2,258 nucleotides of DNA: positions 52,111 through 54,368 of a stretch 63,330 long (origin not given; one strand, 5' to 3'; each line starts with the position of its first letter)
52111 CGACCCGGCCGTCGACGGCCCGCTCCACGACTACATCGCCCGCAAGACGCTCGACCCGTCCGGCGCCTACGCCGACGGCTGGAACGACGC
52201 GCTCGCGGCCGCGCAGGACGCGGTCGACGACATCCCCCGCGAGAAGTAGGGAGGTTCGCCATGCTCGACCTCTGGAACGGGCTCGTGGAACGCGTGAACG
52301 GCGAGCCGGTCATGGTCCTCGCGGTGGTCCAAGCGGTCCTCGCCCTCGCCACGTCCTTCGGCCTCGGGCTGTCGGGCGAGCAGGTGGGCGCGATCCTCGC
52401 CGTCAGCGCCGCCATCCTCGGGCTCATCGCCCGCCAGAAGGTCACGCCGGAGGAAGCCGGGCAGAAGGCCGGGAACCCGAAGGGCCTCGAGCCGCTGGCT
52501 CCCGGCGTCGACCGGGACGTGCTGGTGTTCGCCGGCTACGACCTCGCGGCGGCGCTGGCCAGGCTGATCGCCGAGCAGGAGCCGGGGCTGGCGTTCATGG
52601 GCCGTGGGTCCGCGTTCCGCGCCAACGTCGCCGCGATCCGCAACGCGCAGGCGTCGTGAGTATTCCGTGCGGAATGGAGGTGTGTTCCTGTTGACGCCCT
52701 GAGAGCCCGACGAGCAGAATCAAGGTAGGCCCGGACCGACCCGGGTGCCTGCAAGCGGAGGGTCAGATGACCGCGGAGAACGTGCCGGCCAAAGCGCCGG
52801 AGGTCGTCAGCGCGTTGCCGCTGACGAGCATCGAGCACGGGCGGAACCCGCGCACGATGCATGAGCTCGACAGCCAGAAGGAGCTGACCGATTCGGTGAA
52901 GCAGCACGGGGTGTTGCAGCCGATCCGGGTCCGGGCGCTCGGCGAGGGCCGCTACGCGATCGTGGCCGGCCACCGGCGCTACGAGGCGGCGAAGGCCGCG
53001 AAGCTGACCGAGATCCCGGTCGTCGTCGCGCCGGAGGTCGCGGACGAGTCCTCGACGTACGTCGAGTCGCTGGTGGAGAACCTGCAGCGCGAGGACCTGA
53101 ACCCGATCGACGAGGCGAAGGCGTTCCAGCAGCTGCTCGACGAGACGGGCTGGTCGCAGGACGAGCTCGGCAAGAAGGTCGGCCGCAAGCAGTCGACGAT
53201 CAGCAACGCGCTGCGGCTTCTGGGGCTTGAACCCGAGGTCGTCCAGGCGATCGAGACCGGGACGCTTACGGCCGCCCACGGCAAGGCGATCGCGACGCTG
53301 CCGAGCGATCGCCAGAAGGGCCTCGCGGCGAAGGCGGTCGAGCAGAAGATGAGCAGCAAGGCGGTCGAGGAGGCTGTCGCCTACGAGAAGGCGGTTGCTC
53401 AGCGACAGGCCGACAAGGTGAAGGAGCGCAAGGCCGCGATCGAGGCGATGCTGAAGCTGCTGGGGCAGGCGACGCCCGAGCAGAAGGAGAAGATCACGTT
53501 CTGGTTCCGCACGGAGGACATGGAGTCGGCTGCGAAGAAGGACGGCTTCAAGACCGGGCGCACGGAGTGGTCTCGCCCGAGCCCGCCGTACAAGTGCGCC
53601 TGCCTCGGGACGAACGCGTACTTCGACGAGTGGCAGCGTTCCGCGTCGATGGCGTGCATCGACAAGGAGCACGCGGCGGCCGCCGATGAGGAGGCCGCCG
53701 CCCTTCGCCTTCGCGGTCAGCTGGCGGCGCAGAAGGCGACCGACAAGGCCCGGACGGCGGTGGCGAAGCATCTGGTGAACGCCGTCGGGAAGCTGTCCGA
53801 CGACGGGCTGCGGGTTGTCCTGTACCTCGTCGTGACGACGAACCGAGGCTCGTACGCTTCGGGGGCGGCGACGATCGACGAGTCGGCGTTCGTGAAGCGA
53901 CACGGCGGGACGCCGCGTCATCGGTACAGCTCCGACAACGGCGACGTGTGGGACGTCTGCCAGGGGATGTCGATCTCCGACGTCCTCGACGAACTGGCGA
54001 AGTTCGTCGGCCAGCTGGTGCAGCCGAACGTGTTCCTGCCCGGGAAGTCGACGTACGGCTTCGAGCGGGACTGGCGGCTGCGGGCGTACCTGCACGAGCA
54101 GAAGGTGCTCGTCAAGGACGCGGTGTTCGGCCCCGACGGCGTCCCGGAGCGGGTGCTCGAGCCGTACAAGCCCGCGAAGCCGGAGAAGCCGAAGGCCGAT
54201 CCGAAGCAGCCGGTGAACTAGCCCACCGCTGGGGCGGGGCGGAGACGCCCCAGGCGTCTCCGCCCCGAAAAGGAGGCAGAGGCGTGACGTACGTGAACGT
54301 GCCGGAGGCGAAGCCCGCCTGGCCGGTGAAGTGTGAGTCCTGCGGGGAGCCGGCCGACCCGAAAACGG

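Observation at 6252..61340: Ten copies of a 16-nt hairpin/palindrome, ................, punctuate module boundaries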

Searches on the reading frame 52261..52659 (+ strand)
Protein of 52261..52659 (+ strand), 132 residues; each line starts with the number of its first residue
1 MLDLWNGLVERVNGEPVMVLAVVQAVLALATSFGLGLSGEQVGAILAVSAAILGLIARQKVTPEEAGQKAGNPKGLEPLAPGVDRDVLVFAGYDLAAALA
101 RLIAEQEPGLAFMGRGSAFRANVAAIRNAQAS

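Call 37: search_protein_families(library=pfam, proteins=[window:52261-52659:+], max_evalue=0.01)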
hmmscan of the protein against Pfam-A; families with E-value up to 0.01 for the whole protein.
window:52261-52659:+ (132 aa): 0 families

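Call 69: search_protein_families(library=phrogs, proteins=[window:52261-52659:+], max_evalue=0.001)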
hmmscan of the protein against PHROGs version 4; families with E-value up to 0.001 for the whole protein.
window:52261-52659:+ (132 aa): 1 family
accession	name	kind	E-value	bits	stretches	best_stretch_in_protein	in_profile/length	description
phrog_9752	-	lysis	1.2e-12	49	1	4-67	50-114/125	holin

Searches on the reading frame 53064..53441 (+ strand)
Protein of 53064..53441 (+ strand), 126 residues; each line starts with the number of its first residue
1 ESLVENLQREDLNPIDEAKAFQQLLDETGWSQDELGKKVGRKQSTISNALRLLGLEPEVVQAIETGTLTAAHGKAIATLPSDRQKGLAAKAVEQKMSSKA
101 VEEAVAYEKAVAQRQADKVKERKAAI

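Call 60: search_solved_structures(query=window:53064-53441:+, show_alignments=5, max_evalue=0.001)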
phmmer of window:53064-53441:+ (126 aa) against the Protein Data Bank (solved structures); distinct sequences matched with E-value up to 0.001: 20.
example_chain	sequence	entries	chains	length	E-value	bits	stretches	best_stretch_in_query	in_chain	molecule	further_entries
1vz0_A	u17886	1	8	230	6.8e-23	84.5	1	2-112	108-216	Chromosome-partitioning protein Spo0J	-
7bnr_A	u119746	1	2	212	1.3e-19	74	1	2-120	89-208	ParB family protein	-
7o0n_A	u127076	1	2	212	1.3e-19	74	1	2-120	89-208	ParB family protein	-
7bnk_A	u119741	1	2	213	1.3e-19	74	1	2-120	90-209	ParB family protein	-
6sdk_A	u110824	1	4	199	1.6e-16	64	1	2-105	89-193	Stage 0 sporulation protein J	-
7ng0_A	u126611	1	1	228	1e-15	61.4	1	2-114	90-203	Nucleoid occlusion protein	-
7nfu_A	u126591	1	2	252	1.2e-15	61.2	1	2-114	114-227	Nucleoid occlusion protein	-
6y93_A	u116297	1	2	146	2.8e-15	60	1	2-115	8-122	Nucleoid occlusion protein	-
4umk_A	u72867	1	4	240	3.9e-15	59.6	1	2-104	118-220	PROBABLE CHROMOSOME-PARTITIONING PROTEIN PARB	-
7ol9_A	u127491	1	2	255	1.1e-14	58.1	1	2-115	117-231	Nucleoid occlusion protein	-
6s6h_A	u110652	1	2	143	1.8e-13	54.2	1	3-104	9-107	Chromosome-partitioning protein ParB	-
6t1f_A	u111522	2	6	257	6.3e-13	52.5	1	3-104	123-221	Chromosome-partitioning protein ParB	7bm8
8cwy_A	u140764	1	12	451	4.4e-05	27.2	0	24-63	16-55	T32-15-1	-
8cws_A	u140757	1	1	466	5.6e-05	26.9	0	25-63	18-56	F4132-2 Chain A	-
4yg1_A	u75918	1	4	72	0.00019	25.2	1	13-48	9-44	Antitoxin HipB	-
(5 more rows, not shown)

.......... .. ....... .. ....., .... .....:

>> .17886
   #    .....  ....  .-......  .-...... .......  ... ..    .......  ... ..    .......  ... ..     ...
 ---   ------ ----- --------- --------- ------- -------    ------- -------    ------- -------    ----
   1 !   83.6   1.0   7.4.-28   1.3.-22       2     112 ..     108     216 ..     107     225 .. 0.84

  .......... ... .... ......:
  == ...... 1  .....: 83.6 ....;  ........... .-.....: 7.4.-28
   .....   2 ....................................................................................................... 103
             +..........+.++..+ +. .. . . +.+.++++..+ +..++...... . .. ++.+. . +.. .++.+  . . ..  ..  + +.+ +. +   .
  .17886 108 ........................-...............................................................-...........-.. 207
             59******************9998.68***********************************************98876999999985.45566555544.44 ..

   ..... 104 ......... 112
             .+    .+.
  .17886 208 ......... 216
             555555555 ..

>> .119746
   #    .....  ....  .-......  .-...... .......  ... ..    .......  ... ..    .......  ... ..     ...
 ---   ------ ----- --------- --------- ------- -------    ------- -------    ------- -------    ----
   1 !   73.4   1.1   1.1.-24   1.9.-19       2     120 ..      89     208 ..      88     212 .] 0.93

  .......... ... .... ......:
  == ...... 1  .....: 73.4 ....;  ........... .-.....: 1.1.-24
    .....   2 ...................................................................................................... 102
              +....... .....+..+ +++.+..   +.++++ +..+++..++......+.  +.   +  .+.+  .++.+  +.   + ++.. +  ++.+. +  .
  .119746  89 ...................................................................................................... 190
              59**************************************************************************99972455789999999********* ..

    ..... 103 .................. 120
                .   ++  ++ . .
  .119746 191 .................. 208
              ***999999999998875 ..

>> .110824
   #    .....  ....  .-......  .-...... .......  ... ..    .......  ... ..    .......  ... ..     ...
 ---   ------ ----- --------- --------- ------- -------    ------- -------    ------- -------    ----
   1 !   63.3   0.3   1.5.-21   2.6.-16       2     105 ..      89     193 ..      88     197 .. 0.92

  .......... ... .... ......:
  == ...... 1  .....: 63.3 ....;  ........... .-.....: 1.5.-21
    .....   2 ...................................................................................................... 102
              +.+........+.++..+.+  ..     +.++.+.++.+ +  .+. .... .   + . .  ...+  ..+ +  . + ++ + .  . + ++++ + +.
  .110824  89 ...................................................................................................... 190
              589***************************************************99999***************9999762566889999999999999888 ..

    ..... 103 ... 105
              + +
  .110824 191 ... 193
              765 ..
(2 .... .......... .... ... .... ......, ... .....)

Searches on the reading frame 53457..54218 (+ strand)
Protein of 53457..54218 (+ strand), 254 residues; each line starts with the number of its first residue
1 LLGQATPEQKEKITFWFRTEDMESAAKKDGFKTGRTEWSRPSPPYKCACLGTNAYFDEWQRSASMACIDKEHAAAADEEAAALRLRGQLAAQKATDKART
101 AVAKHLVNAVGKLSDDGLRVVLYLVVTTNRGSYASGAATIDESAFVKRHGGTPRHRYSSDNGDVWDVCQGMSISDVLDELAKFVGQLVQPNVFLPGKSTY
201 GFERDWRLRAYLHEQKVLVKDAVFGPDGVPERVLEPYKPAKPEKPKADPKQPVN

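Call 107: search_protein_representatives(protein=window:53457-54218:+)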
Query: 254 residues. Proteins with E-value up to 0.001 (for the whole library): 17; up to 1e-10: 6; up to 1e-30: 2. The best 17 are listed.
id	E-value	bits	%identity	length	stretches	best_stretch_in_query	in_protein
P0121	1.7e-169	577.9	100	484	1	1-254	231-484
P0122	8.2e-42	159.6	43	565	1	9-238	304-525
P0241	2.7e-13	66.2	35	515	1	40-227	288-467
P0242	4.4e-13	65.5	34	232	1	42-228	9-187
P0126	7.9e-13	64.7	32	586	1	38-238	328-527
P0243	2.1e-12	63.3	29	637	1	28-229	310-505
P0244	3.5e-10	56.0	34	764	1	36-227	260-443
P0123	5.8e-10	55.3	28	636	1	14-225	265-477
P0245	7.2e-10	55.0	30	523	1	44-226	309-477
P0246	1.0e-08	51.2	29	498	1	40-246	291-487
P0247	2.0e-08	50.3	35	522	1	14-225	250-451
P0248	1.1e-06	44.5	33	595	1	56-232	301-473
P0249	4.5e-06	42.6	31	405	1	47-227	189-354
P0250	9.0e-06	41.6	34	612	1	54-225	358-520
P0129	3.4e-05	39.7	30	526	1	11-230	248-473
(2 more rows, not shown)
